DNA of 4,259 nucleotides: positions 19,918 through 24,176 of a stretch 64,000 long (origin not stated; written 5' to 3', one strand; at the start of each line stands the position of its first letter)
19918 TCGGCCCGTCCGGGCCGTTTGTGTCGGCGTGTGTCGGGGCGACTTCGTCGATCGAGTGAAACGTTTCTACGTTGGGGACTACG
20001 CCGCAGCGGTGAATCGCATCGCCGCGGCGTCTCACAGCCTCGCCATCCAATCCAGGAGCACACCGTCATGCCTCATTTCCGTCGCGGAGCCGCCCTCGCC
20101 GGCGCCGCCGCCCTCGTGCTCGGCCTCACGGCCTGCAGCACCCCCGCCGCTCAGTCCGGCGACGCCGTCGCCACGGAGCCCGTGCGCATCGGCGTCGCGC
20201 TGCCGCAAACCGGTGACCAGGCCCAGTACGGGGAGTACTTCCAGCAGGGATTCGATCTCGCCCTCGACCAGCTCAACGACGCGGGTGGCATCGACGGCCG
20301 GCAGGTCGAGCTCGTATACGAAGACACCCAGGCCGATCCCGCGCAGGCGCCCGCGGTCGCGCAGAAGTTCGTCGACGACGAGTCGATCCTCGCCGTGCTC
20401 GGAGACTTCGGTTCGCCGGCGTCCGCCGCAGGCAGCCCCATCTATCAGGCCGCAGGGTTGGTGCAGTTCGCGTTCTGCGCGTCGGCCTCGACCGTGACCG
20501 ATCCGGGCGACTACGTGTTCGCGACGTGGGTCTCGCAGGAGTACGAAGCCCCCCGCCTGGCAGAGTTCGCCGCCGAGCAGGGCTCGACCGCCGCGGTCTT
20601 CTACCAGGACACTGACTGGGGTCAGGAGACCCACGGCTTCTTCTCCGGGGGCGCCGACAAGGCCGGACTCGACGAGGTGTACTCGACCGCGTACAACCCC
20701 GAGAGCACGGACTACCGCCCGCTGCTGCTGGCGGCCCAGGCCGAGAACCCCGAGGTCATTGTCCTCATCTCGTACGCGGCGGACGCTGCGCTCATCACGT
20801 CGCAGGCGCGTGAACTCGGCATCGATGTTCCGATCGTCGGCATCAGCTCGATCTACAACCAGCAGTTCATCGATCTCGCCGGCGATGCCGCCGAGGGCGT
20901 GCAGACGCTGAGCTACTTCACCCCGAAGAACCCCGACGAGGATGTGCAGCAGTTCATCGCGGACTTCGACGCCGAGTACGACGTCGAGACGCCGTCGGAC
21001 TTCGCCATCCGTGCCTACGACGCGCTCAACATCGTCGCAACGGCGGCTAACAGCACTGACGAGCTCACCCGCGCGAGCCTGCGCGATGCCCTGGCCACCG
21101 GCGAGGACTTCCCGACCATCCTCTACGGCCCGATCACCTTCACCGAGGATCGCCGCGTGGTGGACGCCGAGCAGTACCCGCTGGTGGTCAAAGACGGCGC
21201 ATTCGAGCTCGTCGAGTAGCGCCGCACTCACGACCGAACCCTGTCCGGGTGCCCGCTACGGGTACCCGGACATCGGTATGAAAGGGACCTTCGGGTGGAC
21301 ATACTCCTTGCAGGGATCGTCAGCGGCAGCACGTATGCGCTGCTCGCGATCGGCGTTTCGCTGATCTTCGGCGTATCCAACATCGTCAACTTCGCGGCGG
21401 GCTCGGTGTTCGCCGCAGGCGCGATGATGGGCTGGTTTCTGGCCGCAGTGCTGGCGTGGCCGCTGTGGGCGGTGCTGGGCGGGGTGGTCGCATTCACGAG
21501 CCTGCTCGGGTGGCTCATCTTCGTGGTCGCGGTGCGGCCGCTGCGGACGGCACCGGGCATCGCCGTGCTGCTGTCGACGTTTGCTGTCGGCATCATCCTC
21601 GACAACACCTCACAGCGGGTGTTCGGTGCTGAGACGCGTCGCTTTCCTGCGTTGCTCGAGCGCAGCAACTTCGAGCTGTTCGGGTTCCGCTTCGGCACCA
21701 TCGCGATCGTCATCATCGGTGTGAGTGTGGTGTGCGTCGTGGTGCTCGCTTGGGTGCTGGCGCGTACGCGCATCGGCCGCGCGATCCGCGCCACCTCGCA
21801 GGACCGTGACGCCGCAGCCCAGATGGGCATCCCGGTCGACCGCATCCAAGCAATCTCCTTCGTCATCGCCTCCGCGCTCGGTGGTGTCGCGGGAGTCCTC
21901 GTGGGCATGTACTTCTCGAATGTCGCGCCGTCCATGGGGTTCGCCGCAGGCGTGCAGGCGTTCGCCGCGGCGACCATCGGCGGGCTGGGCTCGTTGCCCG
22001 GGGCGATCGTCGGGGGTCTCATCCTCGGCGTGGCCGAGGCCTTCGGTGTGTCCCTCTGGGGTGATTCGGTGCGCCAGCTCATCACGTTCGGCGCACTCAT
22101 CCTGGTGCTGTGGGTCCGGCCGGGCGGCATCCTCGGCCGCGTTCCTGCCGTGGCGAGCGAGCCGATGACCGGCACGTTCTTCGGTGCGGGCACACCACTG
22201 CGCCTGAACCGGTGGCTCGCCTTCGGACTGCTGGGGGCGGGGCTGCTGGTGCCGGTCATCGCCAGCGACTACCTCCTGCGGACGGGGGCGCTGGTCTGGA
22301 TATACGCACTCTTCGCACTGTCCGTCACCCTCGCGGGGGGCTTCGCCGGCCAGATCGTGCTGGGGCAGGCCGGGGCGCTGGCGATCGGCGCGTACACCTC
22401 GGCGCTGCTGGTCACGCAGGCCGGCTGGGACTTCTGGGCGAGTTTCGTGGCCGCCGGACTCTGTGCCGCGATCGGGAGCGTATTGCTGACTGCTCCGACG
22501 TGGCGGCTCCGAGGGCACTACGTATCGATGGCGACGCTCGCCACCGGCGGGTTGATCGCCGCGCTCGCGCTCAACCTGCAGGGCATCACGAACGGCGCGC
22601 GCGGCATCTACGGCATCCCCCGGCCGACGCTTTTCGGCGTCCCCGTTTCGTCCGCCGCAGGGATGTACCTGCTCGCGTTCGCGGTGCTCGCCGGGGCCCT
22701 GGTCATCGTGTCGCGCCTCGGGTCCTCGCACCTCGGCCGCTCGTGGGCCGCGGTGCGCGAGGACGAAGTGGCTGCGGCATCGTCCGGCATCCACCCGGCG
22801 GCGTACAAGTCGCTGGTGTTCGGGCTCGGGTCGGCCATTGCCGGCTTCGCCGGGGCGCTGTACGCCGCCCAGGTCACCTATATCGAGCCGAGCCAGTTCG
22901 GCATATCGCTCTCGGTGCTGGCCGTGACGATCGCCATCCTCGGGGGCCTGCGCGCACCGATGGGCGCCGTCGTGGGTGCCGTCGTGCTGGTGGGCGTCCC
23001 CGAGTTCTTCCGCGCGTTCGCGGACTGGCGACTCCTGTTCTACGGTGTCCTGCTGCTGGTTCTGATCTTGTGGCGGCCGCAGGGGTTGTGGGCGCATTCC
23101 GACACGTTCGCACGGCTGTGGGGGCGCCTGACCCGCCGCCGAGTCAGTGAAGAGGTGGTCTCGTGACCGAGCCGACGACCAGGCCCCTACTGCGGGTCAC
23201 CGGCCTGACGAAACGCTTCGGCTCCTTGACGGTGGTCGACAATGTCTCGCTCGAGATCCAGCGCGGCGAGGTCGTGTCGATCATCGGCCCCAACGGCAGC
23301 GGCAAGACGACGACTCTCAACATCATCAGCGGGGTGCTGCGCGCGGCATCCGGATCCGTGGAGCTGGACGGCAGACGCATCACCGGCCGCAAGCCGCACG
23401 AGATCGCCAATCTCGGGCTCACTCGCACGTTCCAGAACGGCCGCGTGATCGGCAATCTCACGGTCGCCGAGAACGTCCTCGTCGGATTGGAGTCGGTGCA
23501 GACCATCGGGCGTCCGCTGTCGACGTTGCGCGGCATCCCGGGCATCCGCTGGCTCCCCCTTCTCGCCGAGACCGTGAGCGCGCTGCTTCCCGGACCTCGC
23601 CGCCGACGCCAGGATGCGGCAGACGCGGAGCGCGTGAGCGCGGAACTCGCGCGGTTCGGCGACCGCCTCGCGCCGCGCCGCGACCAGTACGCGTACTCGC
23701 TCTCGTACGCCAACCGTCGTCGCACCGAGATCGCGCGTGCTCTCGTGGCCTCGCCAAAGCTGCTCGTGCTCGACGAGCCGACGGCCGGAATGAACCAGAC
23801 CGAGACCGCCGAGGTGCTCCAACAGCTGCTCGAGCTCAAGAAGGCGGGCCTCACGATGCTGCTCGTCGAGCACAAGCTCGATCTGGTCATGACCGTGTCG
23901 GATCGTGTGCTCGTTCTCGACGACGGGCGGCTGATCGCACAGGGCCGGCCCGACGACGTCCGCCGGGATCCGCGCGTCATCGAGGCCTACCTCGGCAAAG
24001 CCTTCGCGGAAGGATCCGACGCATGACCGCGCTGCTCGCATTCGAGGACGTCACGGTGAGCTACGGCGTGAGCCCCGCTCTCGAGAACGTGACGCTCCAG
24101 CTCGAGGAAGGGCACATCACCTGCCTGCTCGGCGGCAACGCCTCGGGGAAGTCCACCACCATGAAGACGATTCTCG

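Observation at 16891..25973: Candidate uncharacterised amino-acid-derivative uptake and oxidation system inserted between guaB and guaB3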

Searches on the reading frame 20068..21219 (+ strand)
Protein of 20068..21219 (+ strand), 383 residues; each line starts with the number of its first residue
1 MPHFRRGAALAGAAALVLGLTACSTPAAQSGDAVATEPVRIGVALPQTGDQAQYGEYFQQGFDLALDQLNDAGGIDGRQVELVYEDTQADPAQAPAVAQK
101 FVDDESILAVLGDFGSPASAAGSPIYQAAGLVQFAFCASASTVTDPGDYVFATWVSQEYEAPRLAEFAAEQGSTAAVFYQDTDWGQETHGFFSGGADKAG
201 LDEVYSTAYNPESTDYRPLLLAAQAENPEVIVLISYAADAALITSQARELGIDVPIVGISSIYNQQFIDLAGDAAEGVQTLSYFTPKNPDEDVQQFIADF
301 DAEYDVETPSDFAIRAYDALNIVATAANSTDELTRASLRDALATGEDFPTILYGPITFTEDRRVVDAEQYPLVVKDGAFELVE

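Call 4: search_protein_families(library=pfam, proteins=[window:20068-21219:+], max_evalue=0.01)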
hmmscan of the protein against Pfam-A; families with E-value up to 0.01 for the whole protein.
window:20068-21219:+ (383 aa): 4 families
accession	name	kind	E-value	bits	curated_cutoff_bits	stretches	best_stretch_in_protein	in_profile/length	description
PF13458.12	Peripla_BP_6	-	1.9e-65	222.2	31.7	1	38-366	1-330/343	Periplasmic binding protein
PF01094.35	ANF_receptor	-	1.9e-22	80.2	25.4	1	60-331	4-294/353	Receptor family ligand binding region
PF13433.12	Peripla_BP_5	-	1.5e-14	54.3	27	1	39-382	1-345/363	Periplasmic binding protein domain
PF04348.19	LppC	-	0.0034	16.5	28.8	1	36-190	216-364/563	LppC putative lipoprotein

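Call 5: search_protein_families(library=ncbifam, proteins=[window:20068-21219:+], max_evalue=0.01)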
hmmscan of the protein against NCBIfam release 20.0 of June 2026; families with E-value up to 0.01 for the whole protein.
window:20068-21219:+ (383 aa): 3 families
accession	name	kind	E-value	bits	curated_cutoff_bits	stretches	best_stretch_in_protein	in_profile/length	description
NF011933.0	PRK15404.1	subfamily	5.6e-35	121.1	477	1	29-360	17-346/370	high-affinity branched-chain amino acid ABC transporter substrate-binding protein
TIGR03669.1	urea_ABC_arch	equivalog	1.3e-14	54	494.8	1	40-347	2-310/375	urea ABC transporter substrate-binding protein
TIGR03407.1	urea_ABC_UrtA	exception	5.6e-12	45.2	492.75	1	47-382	9-348/361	urea ABC transporter substrate-binding protein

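Call 24: search_solved_structures(query=window:20068-21219:+, max_evalue=0.00001)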
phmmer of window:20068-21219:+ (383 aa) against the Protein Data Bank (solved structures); distinct sequences matched with E-value up to 0.00001: 42.
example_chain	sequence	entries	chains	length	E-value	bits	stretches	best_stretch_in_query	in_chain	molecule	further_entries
3hut_A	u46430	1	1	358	4.9e-44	154.3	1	40-382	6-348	putative branched-chain amino acid ABC transporter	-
4gnr_A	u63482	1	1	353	3.9e-33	118.4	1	34-381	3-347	ABC transporter substrate-binding protein-branched chain amino acid transport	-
4mlc_A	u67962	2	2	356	2.7e-31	112.4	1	36-341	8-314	Extracellular ligand-binding receptor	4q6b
3ip5_A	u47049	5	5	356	8.1e-28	100.9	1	39-360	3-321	ABC transporter, substrate binding protein (Amino acid)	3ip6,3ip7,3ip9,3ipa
3ipc_A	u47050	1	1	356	1.2e-26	97.1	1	39-360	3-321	ABC transporter, substrate binding protein (Amino acid)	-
3td9_A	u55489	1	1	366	1.3e-22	83.8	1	38-348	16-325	Branched chain amino acid ABC transporter, periplasmic amino acid-binding protein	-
4ey3_A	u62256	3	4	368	1.4e-21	80.4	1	36-335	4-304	Twin-arginine translocation pathway signal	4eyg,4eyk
1z15_A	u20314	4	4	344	1.4e-21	80.4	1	38-360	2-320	Leu/Ile/Val-binding protein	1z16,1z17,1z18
4obb_A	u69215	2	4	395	1.6e-21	80.2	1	38-336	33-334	Amino acid/amide ABC transporter substrate-binding protein, HAAT family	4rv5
4nqr_A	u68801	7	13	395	2.6e-21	79.5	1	38-336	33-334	Amino acid/amide ABC transporter substrate-binding protein, HAAT family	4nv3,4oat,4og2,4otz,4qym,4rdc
2lbp_A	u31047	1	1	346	5.5e-21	78.5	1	39-360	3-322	LEUCINE-BINDING PROTEIN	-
2liv_A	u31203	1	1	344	5.6e-21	78.4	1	38-360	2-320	LEUCINE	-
4n0q_A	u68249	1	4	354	6.6e-21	78.2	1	39-361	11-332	Leu/Ile/Val-binding protein homolog 3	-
1usg_A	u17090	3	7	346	2.3e-20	76.4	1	39-360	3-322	LEUCINE-SPECIFIC BINDING PROTEIN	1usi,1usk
8z0g_A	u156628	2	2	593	5.4e-20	75.2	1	48-360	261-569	Leu/Ile/Val-binding protein,Leu/Ile/Val-binding protein,mNeonGreen | NeIle,Leu/Ile/Val-binding protein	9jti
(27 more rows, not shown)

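Call 56: search_solved_structures(query=window:20068-21219:+, max_evalue=1e-27, show_alignments=4)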
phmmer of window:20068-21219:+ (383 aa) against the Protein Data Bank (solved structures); distinct sequences matched with E-value up to 1e-27: 4.
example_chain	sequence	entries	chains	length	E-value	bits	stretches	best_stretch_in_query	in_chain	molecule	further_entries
3hut_A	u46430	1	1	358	4.9e-44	154.3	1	40-382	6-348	putative branched-chain amino acid ABC transporter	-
4gnr_A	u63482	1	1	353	3.9e-33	118.4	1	34-381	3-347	ABC transporter substrate-binding protein-branched chain amino acid transport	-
4mlc_A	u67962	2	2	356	2.7e-31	112.4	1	36-341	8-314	Extracellular ligand-binding receptor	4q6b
3ip5_A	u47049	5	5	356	8.1e-28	100.9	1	39-360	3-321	ABC transporter, substrate binding protein (Amino acid)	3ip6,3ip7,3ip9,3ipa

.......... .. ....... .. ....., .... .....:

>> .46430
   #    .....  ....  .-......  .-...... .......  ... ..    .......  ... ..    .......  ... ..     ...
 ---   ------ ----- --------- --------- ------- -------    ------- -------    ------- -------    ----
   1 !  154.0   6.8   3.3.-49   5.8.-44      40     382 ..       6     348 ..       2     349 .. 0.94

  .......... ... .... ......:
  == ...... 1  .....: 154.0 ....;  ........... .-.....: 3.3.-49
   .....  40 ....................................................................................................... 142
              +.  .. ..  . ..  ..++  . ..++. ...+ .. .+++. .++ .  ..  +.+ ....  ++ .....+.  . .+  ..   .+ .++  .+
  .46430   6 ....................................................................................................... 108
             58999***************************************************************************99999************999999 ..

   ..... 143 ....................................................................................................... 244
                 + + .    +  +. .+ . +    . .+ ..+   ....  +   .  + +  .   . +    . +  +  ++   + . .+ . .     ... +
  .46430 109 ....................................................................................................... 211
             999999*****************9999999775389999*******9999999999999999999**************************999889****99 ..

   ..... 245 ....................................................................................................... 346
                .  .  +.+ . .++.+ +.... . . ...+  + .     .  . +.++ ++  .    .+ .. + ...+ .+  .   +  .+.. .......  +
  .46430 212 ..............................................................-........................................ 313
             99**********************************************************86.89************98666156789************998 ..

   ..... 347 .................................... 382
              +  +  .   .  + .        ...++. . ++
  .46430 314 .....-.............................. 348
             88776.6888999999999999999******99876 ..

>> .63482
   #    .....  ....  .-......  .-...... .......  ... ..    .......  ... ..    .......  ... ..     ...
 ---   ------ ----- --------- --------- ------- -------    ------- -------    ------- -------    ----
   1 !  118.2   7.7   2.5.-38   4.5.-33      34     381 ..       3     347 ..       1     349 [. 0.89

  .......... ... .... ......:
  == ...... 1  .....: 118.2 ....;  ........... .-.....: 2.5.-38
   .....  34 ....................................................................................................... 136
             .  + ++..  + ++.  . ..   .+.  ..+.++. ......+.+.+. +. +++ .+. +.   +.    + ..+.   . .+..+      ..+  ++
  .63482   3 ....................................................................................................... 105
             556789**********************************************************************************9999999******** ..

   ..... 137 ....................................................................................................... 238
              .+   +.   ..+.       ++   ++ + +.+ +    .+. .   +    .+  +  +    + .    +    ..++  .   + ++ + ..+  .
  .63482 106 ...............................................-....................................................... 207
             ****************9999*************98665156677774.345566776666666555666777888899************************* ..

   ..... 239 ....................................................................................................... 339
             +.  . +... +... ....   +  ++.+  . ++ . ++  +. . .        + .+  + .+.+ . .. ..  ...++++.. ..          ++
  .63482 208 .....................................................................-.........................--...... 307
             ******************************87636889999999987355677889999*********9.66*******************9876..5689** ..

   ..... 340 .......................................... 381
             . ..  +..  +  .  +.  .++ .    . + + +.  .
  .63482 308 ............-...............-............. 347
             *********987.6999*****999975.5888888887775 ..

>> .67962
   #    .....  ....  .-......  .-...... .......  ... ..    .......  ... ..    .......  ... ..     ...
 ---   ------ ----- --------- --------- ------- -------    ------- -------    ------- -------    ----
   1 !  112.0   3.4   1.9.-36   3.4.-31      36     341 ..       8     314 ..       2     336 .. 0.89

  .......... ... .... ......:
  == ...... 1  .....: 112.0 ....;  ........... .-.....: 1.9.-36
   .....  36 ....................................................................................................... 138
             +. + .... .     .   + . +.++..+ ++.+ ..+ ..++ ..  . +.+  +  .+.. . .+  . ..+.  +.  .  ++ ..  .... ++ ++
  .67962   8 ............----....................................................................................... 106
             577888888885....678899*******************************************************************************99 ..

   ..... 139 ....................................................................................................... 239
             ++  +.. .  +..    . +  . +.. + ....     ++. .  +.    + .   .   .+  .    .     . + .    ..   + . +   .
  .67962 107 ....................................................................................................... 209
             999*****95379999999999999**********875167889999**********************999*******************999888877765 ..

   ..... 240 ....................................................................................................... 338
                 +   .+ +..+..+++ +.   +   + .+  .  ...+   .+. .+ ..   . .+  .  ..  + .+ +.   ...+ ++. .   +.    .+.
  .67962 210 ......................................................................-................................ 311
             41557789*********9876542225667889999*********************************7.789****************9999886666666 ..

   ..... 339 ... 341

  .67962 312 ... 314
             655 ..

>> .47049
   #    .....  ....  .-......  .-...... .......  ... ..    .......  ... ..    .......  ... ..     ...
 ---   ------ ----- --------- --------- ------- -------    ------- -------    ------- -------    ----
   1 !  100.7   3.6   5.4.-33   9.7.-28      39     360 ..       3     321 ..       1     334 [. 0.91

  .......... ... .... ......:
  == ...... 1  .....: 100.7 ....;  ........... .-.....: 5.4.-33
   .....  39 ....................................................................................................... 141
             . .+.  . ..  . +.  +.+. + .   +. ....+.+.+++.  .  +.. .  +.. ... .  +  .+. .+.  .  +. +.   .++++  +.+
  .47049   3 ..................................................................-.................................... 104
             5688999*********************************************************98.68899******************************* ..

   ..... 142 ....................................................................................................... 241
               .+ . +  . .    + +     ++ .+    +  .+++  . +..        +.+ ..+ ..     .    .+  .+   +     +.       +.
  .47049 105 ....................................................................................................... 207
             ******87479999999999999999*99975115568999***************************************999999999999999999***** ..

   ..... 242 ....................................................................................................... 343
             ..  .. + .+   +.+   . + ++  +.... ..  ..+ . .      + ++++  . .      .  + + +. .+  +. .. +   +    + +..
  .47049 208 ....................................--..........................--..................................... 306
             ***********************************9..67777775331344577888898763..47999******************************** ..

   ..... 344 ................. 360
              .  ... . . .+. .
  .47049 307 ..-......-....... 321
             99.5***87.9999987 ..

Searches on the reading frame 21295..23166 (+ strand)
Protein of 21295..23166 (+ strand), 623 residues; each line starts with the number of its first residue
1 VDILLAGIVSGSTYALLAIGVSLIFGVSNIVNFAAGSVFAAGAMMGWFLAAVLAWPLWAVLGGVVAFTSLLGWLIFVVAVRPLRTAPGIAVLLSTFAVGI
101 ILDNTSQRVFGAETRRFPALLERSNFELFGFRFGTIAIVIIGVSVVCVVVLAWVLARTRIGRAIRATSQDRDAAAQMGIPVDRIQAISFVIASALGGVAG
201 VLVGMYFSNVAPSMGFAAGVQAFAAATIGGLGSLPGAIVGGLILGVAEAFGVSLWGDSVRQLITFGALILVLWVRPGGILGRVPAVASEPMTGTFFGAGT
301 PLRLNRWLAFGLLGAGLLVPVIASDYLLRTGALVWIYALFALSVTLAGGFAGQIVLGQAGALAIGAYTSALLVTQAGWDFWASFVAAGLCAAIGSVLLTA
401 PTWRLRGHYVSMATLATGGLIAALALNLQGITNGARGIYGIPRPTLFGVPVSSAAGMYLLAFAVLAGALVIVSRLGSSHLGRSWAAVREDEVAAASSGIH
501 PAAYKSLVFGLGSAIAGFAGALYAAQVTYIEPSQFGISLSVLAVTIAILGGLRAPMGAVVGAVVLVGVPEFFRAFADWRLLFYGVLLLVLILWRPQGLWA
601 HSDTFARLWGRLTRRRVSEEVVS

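Call 4: search_protein_families(library=pfam, proteins=[window:21295-23166:+], max_evalue=0.01)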
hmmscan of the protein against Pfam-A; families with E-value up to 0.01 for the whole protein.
window:21295-23166:+ (623 aa): 1 family
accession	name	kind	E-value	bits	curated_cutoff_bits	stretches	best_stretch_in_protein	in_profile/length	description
PF02653.21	BPD_transp_2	-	1.8e-85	286.8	26.8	2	4-272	2-269/269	Branched-chain amino acid transport system / permease component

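Call 5: search_protein_families(library=ncbifam, proteins=[window:21295-23166:+], max_evalue=0.01)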
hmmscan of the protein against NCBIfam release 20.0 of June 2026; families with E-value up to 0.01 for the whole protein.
window:21295-23166:+ (623 aa): 13 families
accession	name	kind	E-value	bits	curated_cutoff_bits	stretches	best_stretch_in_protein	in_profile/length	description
NF008450.0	PRK11301.1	subfamily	1.4e-62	212.5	366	2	457-599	264-406/418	high-affinity branched-chain amino acid ABC transporter permease LivM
NF008011.0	PRK10740.1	equivalog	3.6e-51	174.6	379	2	4-283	12-303/308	high-affinity branched-chain amino acid ABC transporter permease LivH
TIGR03409.1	urea_trans_UrtB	equivalog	7.2e-51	173.6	250.3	2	2-280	2-286/291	urea ABC transporter permease subunit UrtB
TIGR03408.1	urea_trans_UrtC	equivalog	5.5e-36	124.9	296.2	2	401-599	111-311/313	urea ABC transporter permease subunit UrtC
TIGR03622.1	urea_t_UrtB_arc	equivalog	7.6e-29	100.9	374.25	2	14-283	14-280/284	urea ABC transporter, permease protein UrtB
TIGR03727.1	urea_t_UrtC_arc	equivalog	1.1e-21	77.2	575.55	1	307-600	29-339/369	urea ABC transporter, permease protein UrtC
NF040906.3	GguB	equivalog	8.2e-12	45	450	1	136-271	224-363/375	multiple monosaccharide ABC transporter permease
NF011961.0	PRK15432.1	equivalog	1.1e-09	38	388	2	12-245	45-265/344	autoinducer 2 ABC transporter permease LsrC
NF008441.0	PRK11285.1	equivalog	6.8e-08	32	378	1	126-270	168-317/333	L-arabinose ABC transporter permease AraH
NF007252.0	PRK09699.1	equivalog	6.2e-07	29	396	1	11-271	60-316/326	D-allose ABC transporter permease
NF007067.0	PRK09512.1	equivalog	5.2e-06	25.9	398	1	9-270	51-311/321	ribose ABC transporter permease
NF008630.0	PRK11618.1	equivalog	5.8e-06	25.7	363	1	15-273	47-293/331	galactofuranose ABC transporter, permease protein YjfF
NF007014.0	PRK09478.1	equivalog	6.8e-06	25.6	386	1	72-269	124-321/336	galactose/methyl galactoside ABC transporter permease MglC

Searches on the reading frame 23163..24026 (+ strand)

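Call 4: search_protein_families(library=pfam, proteins=[window:23163-24026:+], max_evalue=0.01)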
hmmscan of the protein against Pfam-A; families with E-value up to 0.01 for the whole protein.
window:23163-24026:+ (287 aa): 8 families
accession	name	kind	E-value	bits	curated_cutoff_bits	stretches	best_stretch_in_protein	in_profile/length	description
PF00005.33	ABC_tran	-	5e-30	105.3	25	1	26-208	2-137/137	ABC transporter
PF12399.14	BCA_ABC_TP_C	-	9.5e-13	47.9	25.5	1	256-282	1-27/27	Branched-chain amino acid ATP-binding cassette transporter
PF13304.12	AAA_21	-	2.4e-06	28.3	27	1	38-102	2-78/304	AAA domain, putative AbiEii toxin, Type IV TA system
PF13476.12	AAA_23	-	0.00018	22.7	27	1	19-59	7-43/201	AAA domain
PF13604.12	AAA_30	-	0.0002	21.6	27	0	36-67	19-50/191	AAA domain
PF13555.12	AAA_29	-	0.00067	19.8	27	1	26-62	13-49/61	P-loop containing region of AAA domain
PF25199.1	nSTAND_NTPase5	-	0.0013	19.1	34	1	21-53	21-59/145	Novel STAND NTPase 5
PF09818.15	ABC_ATPase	-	0.0089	15.5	23.2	0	30-60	75-105/283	P-loop domain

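Call 5: search_protein_families(library=ncbifam, proteins=[window:23163-24026:+], max_evalue=0.01)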
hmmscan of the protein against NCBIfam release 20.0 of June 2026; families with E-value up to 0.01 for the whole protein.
window:23163-24026:+ (287 aa): 191 families (the best 25 are shown)
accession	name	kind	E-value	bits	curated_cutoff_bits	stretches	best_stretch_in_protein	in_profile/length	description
NF008449.1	PRK11300.1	equivalog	7.4e-68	228.5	362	2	136-279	112-254/255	high-affinity branched-chain amino acid ABC transporter ATP-binding protein LivG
TIGR03411.1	urea_trans_UrtD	equivalog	5.3e-55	186.7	304.1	2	9-114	2-107/242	urea ABC transporter ATP-binding protein UrtD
TIGR04406.1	LPS_export_lptB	equivalog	4.7e-50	170.1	240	2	10-117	2-109/239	LPS export ABC transporter ATP-binding protein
TIGR03410.1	urea_trans_UrtE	equivalog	2.5e-40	138.3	285.8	2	10-114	1-105/230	urea ABC transporter ATP-binding subunit UrtE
NF041861.1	YtfR_transport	equivalog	3.9e-40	137.7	850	2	9-111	1-103/492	galactofuranose ABC transporter, ATP-binding protein YtfR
NF011967.0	PRK15439.1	equivalog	2.5e-39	135.1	586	2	4-114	6-116/510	autoinducer 2 ABC transporter ATP-binding protein LsrA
TIGR03864.1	PQQ_ABC_ATP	hypoth_equivalog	7.6e-38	130.3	302.25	2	154-271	109-224/236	ABC transporter, ATP-binding subunit, PQQ-dependent alcohol dehydrogenase system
TIGR03265.1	PhnT2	equivalog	1.1e-37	130.1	457.7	2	8-112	3-104/353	putative 2-aminoethylphosphonate ABC transporter ATP-binding protein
NF008144.0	PRK10895.1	equivalog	3.4e-37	128.2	381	2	170-281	128-239/241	LPS export ABC transporter ATP-binding protein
NF010069.0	PRK13549.1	equivalog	1.2e-36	126.3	699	2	7-113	3-111/513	xylose ABC transporter ATP-binding protein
NF007027.0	PRK09493.1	equivalog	1.2e-36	126.2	379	2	143-270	100-227/240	glutamine ABC transporter ATP-binding protein GlnQ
TIGR01188.1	drrA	subfamily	1.4e-36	126.4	312.45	2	169-268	114-213/302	daunorubicin resistance ABC transporter, ATP-binding protein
NF047930.1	ABC_ATP_B6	equivalog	2.3e-36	125.5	670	2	10-114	3-107/510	putative B6 ABC transporter ATP-binding protein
NF008030.0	PRK10762.1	equivalog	4.3e-36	124.7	745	2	167-269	383-485/501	ribose ABC transporter ATP-binding protein RbsA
NF040905.2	GguA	equivalog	1.5e-35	122.6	810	2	179-280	139-241/500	multiple monosaccharide ABC transporter ATP-binding protein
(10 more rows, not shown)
